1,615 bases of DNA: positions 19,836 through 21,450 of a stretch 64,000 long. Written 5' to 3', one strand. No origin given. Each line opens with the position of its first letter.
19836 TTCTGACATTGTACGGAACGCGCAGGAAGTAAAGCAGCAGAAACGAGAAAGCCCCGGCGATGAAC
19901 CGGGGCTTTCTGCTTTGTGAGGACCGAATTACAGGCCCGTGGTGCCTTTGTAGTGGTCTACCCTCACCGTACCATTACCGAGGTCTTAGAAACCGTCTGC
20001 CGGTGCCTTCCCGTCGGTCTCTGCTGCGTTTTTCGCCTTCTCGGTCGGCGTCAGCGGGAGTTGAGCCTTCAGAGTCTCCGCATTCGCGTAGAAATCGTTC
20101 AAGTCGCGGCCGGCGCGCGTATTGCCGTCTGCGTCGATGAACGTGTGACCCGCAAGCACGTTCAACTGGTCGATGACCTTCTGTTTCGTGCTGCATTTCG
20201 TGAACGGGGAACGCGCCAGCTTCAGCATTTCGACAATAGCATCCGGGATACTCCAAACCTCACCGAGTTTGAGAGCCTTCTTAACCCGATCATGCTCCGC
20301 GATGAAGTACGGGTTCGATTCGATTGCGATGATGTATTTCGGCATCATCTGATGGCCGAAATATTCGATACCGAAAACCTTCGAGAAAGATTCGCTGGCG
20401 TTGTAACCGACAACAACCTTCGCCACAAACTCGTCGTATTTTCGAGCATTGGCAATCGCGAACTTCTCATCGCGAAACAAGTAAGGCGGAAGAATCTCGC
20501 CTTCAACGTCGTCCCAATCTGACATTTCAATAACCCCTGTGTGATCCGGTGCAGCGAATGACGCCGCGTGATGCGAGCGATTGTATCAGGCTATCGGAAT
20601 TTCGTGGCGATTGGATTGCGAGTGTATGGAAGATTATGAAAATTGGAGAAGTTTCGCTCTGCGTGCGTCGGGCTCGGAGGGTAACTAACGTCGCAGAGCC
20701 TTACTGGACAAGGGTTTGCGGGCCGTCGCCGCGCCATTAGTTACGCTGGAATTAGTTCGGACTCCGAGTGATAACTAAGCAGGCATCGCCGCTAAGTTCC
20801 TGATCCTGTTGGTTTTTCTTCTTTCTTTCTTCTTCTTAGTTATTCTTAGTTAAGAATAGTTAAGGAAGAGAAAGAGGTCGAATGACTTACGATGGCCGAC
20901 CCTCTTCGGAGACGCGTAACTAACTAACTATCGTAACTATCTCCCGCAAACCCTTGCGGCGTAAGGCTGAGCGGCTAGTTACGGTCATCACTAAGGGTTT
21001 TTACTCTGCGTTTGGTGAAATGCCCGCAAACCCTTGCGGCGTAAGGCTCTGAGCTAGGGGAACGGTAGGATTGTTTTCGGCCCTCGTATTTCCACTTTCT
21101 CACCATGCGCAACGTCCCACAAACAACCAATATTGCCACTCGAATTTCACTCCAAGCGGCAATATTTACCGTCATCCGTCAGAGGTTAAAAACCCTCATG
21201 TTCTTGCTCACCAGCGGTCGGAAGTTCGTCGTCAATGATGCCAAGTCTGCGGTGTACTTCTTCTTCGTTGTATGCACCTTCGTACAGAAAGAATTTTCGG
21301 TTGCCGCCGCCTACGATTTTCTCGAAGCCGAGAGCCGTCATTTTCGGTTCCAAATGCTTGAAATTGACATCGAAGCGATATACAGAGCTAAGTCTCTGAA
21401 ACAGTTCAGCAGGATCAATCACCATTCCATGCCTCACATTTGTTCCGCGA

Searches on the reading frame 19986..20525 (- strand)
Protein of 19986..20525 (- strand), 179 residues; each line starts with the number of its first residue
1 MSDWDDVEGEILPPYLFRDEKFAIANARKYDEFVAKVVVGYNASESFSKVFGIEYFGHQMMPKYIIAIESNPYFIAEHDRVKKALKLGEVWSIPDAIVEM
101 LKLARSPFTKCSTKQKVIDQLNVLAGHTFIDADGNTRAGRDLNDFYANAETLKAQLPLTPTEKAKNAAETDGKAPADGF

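Call 10: search_protein_families(library=pfam, proteins=[window:19986-20525:-], max_evalue=0.01)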
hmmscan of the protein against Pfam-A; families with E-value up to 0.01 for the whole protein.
window:19986-20525:- (179 aa): 0 families

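Call 45: search_protein_families(library=phrogs, proteins=[window:19986-20525:-], max_evalue=0.001)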
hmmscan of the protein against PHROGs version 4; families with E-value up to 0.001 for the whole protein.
window:19986-20525:- (179 aa): 1 family
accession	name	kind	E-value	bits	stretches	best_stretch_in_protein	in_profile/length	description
phrog_4783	-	unknown function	8.5e-34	118.2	1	13-151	12-150/189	-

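Call 46: search_protein_families(library=pfam, alignment_id=A2, max_evalue=10)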
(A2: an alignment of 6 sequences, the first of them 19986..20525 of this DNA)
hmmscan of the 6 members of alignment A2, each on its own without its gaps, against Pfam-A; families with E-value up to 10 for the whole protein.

A. member 1, window:19986-20525:- (179 aa): 0 families

B. families by the number of members that match (of 6 scanned): 2 families
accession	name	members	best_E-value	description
PF15611.11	EH_Signature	2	0.033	EH_Signature domain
PF20176.3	DUF6541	2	0.24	Family of unknown function (DUF6541)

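Call 47: search_solved_structures(query=A2, max_evalue=10, show_alignments=2)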
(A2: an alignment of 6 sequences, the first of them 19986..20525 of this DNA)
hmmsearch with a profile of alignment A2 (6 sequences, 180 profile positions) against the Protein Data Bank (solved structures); distinct sequences matched with E-value up to 10: 3.
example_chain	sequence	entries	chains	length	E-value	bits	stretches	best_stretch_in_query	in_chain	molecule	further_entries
7uxe_A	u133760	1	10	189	3.6e-82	278.1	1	1-179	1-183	Small terminase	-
2qy7_A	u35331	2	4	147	0.62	13.4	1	97-169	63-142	Clathrin interactor 1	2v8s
7cx5_A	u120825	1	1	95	1.2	12.5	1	29-65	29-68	Transcriptional regulatory protein CssR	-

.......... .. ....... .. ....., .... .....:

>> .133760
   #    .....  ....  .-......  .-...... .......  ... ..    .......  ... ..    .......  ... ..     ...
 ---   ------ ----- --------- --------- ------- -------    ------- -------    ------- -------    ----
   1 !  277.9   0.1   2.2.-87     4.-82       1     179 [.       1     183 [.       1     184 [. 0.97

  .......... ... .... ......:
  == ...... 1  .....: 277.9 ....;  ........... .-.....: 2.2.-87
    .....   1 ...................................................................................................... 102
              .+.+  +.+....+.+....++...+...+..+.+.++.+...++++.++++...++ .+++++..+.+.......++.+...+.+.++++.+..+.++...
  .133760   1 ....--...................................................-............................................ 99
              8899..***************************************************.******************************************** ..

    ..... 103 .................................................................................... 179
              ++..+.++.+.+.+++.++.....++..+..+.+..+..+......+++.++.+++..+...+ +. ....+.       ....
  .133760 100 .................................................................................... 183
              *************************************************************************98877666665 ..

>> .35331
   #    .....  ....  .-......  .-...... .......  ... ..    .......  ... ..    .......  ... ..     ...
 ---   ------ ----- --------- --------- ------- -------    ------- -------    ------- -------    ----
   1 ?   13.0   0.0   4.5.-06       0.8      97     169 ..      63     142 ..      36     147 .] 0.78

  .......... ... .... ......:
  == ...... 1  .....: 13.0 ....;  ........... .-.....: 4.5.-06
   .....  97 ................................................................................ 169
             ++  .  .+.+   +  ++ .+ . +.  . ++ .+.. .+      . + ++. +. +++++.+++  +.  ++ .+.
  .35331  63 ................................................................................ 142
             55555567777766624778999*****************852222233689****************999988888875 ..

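Call 56: find_related_loci(query=A2, collection=viral_contigs, flank=4000)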
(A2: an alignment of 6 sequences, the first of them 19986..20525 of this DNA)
Query A2 (179 aa) in viral_contigs; peptide patterns used: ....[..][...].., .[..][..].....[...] (x = any residue, [..] = any of these).
95 stretches matched a pattern; 6 encode a relative of the query (tblastn E <= 1e-3); 6 distinct loci.
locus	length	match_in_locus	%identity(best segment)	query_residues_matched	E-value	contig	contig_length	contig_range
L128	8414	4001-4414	35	10-148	8e-25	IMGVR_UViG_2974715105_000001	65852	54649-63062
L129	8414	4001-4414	35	10-148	7e-25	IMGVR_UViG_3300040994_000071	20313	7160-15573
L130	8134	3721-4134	35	10-148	7e-25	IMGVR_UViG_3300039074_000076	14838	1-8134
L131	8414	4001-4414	35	10-148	8e-25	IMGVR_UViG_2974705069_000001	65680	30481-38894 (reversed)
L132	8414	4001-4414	35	10-148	7e-24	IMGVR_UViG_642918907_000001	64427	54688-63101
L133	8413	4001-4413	43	10-148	2e-17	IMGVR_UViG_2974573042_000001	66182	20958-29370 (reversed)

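Call 57: search_dna_similar(query=window:19986-20525:-, collection=phages, mode=protein, max_rows=60, rows=spread, max_evalue=0.001)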
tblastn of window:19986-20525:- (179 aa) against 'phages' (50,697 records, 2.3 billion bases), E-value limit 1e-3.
Records with a match: 359; places in all: 370; records where one place covers at least 80% of the query: 20.
Best place of each record, by identity: >=99% 2; 60-80% 1; <60% 356.
By first word of the organism name: Pseudomonas 295; Escherichia 27; Serratia 9; Burkholderia 6; Xanthomonas 6; Pbunalikevirus 4; Pantoea 3; Erwinia 1; Phage 1; Xylella 1; and 6 more.
By host as written in the record: Pseudomonas aeruginosa 117; Pseudomonas aeruginosa PAO1 87; Pseudomonas sp. 28; - 27; Escherichia coli 13; Pseudomonas aeruginosa PA14 8; Serratia marcescens 7; Escherichia coli O157:H7 5; and 47 more.
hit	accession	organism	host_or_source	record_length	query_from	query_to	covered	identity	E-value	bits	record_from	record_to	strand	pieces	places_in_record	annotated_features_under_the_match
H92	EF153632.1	Burkholderia phage BcepF1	-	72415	1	179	100%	100.0%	1e-117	371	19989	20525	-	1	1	hypothetical protein (x3)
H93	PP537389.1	Pantoea phage PA1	Pantoea ananatis ZJU1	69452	11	164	86%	33.8%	2e-18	87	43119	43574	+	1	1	record has no annotation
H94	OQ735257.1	Burkholderia phage vB_BglM_WTB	Burkholderia gladioli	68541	4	173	95%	30.1%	2e-18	87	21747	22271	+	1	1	hypothetical protein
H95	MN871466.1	Pseudomonas phage Pa-O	Pseudomonas aeruginosa PAO1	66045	10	148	78%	35.3%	4e-20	92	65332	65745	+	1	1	record has no annotation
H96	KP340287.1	Pseudomonas phage phiKT28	Pseudomonas aeruginosa PAO1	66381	10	148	78%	35.3%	4e-20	92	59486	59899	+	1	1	hypothetical protein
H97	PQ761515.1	Pseudomonas phage PCCM_PaP003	Pseudomonas aeruginosa PAO1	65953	10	148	78%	35.3%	4e-20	92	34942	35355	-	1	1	hypothetical protein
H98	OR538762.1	Pseudomonas phage PSP3-DeSoir-2023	Pseudomonas aeruginosa PAO1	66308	10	148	78%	35.3%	4e-20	92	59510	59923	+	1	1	hypothetical protein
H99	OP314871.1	Pseudomonas phage Kara-mokiny_kep-wari_Wadjak_2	Pseudomonas aeruginosa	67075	10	148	78%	35.3%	4e-20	92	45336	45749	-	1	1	hypothetical protein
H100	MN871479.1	Pseudomonas phage PaSt-2_45_65k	Pseudomonas aeruginosa PAO1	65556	10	148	78%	35.3%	4e-20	92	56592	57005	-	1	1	record has no annotation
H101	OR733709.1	Pseudomonas phage BL3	Pseudomonas aeruginosa PAO1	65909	10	148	78%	35.3%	4e-20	92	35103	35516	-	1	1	hypothetical protein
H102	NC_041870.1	Pseudomonas phage vB_PaeM_CEB_DP1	Pseudomonas aeruginosa PAO1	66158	10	148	78%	35.3%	4e-20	92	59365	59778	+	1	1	hypothetical protein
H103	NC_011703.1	Pseudomonas phage 14-1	-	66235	10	148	78%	35.3%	4e-20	92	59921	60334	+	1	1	hypothetical protein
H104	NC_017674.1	Pseudomonas phage JG024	Pseudomonas aeruginosa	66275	10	148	78%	35.3%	4e-20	92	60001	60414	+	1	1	hypothetical protein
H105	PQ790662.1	Pseudomonas phage Ocp-2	Pseudomonas aeruginosa strain PAO1 ...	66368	10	148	78%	35.3%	4e-20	92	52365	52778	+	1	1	hypothetical protein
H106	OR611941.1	Pseudomonas phage PBJ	Pseudomonas aeruginosa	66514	10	148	78%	35.3%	4e-20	92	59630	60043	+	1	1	hypothetical protein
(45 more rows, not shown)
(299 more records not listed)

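Call 59: get_annotated_region(hit=H94, flank=6000)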
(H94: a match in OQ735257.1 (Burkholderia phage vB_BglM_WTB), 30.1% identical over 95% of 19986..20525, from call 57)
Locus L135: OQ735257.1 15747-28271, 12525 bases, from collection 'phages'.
description: Burkholderia phage vB_BglM_WTB, complete genome.
organism: Burkholderia phage vB_BglM_WTB (NCBI taxid 3043315)
taxonomy: Viruses; Duplodnaviria; Heunggongvirae; Uroviricota; Caudoviricetes
host: Burkholderia gladioli; source: sewage; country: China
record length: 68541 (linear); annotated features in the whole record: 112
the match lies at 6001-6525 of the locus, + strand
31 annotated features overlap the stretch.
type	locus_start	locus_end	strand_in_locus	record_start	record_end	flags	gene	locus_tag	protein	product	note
CDS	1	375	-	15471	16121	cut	-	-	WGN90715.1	hypothetical protein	-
CDS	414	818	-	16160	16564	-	-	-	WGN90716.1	transcriptional regulator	-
CDS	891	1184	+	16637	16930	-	-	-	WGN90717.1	hypothetical protein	-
CDS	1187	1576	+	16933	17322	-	-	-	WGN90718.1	hypothetical protein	-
CDS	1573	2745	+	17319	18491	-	-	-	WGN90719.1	DNA primase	-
CDS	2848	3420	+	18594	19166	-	-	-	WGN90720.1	hypothetical protein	-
CDS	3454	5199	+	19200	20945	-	-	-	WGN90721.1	DNA primase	-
CDS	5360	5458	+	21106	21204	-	-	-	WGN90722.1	hypothetical protein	-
CDS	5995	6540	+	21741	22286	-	-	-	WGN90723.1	hypothetical protein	-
CDS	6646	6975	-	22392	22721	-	-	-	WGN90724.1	hypothetical protein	-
CDS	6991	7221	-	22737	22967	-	-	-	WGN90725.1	hypothetical protein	-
CDS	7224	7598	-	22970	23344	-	-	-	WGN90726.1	hypothetical protein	-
CDS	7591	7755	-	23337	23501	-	-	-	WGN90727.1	hypothetical protein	-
CDS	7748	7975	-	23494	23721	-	-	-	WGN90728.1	hypothetical protein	-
CDS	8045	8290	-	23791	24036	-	-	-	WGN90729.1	hypothetical protein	-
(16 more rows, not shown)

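Call 104: search_solved_structures(query=window:19986-20525:-, max_evalue=1, show_alignments=1)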
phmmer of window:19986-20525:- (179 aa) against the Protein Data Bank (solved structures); distinct sequences matched with E-value up to 1: 1.
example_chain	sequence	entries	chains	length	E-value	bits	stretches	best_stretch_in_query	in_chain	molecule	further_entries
7uxe_A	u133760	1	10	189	2.9e-23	85.9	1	10-154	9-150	Small terminase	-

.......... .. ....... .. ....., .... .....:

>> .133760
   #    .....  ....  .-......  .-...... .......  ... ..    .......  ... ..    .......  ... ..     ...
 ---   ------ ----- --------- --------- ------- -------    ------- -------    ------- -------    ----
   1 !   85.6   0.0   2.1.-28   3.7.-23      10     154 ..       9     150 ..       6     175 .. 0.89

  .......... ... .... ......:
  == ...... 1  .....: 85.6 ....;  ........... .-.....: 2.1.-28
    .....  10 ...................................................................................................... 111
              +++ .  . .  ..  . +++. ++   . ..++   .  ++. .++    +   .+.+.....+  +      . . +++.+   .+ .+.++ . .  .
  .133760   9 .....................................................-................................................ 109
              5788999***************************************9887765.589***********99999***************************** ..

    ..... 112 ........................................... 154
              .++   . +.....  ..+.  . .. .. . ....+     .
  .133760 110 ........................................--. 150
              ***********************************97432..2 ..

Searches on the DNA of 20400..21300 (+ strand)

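Call 26: search_dna_similar(query=window:20526-21185:+, collection=phages, mode=distant, max_rows=40, max_evalue=0.01)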
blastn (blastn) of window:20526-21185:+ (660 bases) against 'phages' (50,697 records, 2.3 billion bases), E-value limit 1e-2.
Records with a match: 6; places in all: 9; records where one place covers at least 80% of the query: 2.
Best place of each record, by identity: >=99% 2; 80-90% 2; 60-80% 2.
By first word of the organism name: Burkholderia 6.
By host as written in the record: - 2; Burkholderia ambifaria 1; Burkholderia gladioli 1; Burkholderia cepacia complex 1; Burkholderia cepacia 1.
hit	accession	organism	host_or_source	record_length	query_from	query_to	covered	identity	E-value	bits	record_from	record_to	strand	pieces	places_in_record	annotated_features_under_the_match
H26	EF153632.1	Burkholderia phage BcepF1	-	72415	1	660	100%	100.0%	0e+0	1191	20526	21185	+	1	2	hypothetical protein (x2)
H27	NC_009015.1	Burkholderia phage BcepF1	Burkholderia ambifaria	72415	1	660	100%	100.0%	0e+0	1191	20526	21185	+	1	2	hypothetical protein (x2)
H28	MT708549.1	Burkholderia phage Maja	Burkholderia gladioli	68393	37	540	76%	69.8%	1e-41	177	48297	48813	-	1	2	hypothetical protein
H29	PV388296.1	Burkholderia phage Karil-Mokiny-1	Burkholderia cepacia complex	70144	267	545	42%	70.7%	1e-17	97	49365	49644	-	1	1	hypothetical protein (x2)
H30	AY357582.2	Burkholderia phage BcepNazgul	-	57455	493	528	5%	88.9%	5e-3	48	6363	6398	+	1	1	none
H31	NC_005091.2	Burkholderia phage BcepNazgul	Burkholderia cepacia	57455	493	528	5%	88.9%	5e-3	48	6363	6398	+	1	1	none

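Call 30: get_annotated_region(hit=H31, flank=2500)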
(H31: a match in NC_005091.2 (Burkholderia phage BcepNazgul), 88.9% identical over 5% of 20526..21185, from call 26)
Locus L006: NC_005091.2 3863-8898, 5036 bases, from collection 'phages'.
description: Burkholderia phage BcepNazgul, complete genome.
organism: Burkholderia phage BcepNazgul (NCBI taxid 242861)
taxonomy: Viruses; Duplodnaviria; Heunggongvirae; Uroviricota; Caudoviricetes; Casjensviridae; Nazgulvirus; Burkholderia virus BcepNazgul
host: Burkholderia cepacia; source: -; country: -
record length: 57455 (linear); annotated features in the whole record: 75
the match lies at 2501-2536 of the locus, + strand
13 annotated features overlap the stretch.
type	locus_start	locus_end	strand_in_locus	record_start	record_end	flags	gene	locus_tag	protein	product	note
CDS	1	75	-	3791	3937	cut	-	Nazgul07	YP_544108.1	hypothetical protein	-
CDS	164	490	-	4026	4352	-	-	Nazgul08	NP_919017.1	hypothetical protein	-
CDS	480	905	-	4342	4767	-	-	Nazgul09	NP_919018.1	hypothetical protein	-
CDS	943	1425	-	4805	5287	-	-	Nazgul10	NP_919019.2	hypothetical protein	-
CDS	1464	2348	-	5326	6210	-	-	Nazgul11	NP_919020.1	hypothetical protein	-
CDS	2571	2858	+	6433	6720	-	-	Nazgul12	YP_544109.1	hypothetical protein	-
CDS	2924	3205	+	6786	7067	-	-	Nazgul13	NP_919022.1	hypothetical protein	-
CDS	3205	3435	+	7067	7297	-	-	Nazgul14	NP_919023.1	hypothetical protein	-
CDS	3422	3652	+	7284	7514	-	-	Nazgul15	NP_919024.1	hypothetical protein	-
CDS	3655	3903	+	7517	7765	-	-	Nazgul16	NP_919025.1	hypothetical protein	-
CDS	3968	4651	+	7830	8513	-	-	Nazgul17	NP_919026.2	hypothetical protein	-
CDS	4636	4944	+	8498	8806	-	-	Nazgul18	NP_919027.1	hypothetical protein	-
CDS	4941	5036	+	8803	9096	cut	-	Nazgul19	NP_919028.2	hypothetical protein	-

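Call 79: search_rna_families(source=window, start=20400, end=21300, threshold=evalue, max_evalue=10)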
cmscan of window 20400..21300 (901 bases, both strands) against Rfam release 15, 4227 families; matches with E-value up to 10: 24.
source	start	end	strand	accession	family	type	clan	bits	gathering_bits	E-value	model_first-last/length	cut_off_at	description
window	20823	20876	+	RF03872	MIR6426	Gene; miRNA;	-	30.7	96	0.00071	1-84/84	no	MIR6426 microRNA precursor family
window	20809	20882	+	RF03794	MIR5298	Gene; miRNA;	-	26.8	70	0.075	1-80/80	no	MIR5298 microRNA precursor family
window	20816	20882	+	RF03933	MIR6445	Gene; miRNA;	-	25.8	100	0.012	1-117/117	no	MIR6445 microRNA precursor family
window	20812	20886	+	RF03719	mir-3914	Gene; miRNA;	-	23.4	97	0.028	1-95/95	no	mir-3914 microRNA precursor family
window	20818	20883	+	RF03834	mir-3173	Gene; miRNA;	-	22.6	84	0.23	1-80/80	no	mir-3173 microRNA precursor family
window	20808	20890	+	RF04202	MIR5380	Gene; miRNA;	-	21.6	150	0.17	1-137/137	no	MIR5380 microRNA precursor family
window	20823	20876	+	RF00884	MIR815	Gene; miRNA;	-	21.2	63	0.27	1-81/81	no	MIR815 microRNA precursor family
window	20824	20875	+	RF03938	mir-4662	Gene; miRNA;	-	20.7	97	0.31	1-67/67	no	mir-4662 microRNA precursor family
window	20815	20886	+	RF00736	mir-320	Gene; miRNA;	-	20.5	55.5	0.072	1-76/76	no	mir-320 microRNA precursor family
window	20813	20885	-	RF00736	mir-320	Gene; miRNA;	-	19.4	55.5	0.15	1-76/76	no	mir-320 microRNA precursor family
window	20824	20875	+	RF03491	mir-3146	Gene; miRNA;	-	17.4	96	3.3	1-79/79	no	mir-3146 microRNA precursor family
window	20785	20879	+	RF02535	ODC_IRES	Cis-reg; IRES;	-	17.4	44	6.4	1-142/142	no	ODC internal ribosome entry site (IRES)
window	20820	20877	+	RF01265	snR42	Gene; snRNA; snoRNA; HACA-box;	CL00032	17.3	61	0.049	130-191/349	no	Small nucleolar RNA snR42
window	20807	20891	+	RF04134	MIR7504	Gene; miRNA;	-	17.3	83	6.2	1-124/124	no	MIR7504 microRNA precursor family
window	20821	20878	+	RF04092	MIR1508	Gene; miRNA;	-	16.8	70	3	1-91/91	no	MIR1508 microRNA precursor family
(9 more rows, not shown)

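Call 86: search_dna_similar(query=window:21013-21065:+, collection=plasmids, mode=distant, max_evalue=1, max_rows=40)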
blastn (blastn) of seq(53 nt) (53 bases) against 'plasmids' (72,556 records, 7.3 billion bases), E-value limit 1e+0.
Records with a match: 2; places in all: 2; records where one place covers at least 80% of the query: 0.
Best place of each record, by identity: 95-99% 1; 80-90% 1.
By first word of the organism name: Microvirga 1; Aeromonas 1.
By predicted mobility (MOB-suite, as given by PLSDB): non-mobilizable 2.
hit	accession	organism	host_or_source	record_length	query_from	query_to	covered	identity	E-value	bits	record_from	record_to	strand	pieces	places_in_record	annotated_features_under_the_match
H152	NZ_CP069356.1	Microvirga sp. VF16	Vachellia farnesiana,Cell culture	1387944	6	36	58%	87.5%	1e+0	37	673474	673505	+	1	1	none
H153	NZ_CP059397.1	Aeromonas veronii Hm21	Hirudo verbana,digestive tract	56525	17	39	43%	95.7%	1e+0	38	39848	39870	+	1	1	none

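Call 87: search_dna_similar(query=window:21013-21065:+, collection=phages, mode=distant, max_evalue=1, max_rows=40)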
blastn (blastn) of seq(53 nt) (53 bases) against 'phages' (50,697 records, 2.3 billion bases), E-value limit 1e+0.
Records with a match: 6; places in all: 8; records where one place covers at least 80% of the query: 4.
Best place of each record, by identity: >=99% 2; 90-95% 1; 80-90% 2; 60-80% 1.
By first word of the organism name: Burkholderia 6.
By host as written in the record: - 2; Burkholderia ambifaria 1; Burkholderia gladioli 1; Burkholderia cepacia complex 1; Burkholderia cepacia 1.
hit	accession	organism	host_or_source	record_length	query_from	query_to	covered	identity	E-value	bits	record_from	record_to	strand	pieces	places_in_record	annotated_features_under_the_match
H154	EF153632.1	Burkholderia phage BcepF1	-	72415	1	53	100%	100.0%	4e-19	145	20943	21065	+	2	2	hypothetical protein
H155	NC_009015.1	Burkholderia phage BcepF1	Burkholderia ambifaria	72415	1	53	100%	100.0%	4e-19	145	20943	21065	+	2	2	hypothetical protein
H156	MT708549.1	Burkholderia phage Maja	Burkholderia gladioli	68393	1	53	100%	92.5%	1e-13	79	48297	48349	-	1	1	hypothetical protein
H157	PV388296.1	Burkholderia phage Karil-Mokiny-1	Burkholderia cepacia complex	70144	1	52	98%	79.6%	8e-3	44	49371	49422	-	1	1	hypothetical protein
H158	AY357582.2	Burkholderia phage BcepNazgul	-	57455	6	41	68%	88.9%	2e-4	48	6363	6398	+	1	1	none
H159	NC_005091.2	Burkholderia phage BcepNazgul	Burkholderia cepacia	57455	6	41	68%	88.9%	2e-4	48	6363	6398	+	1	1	none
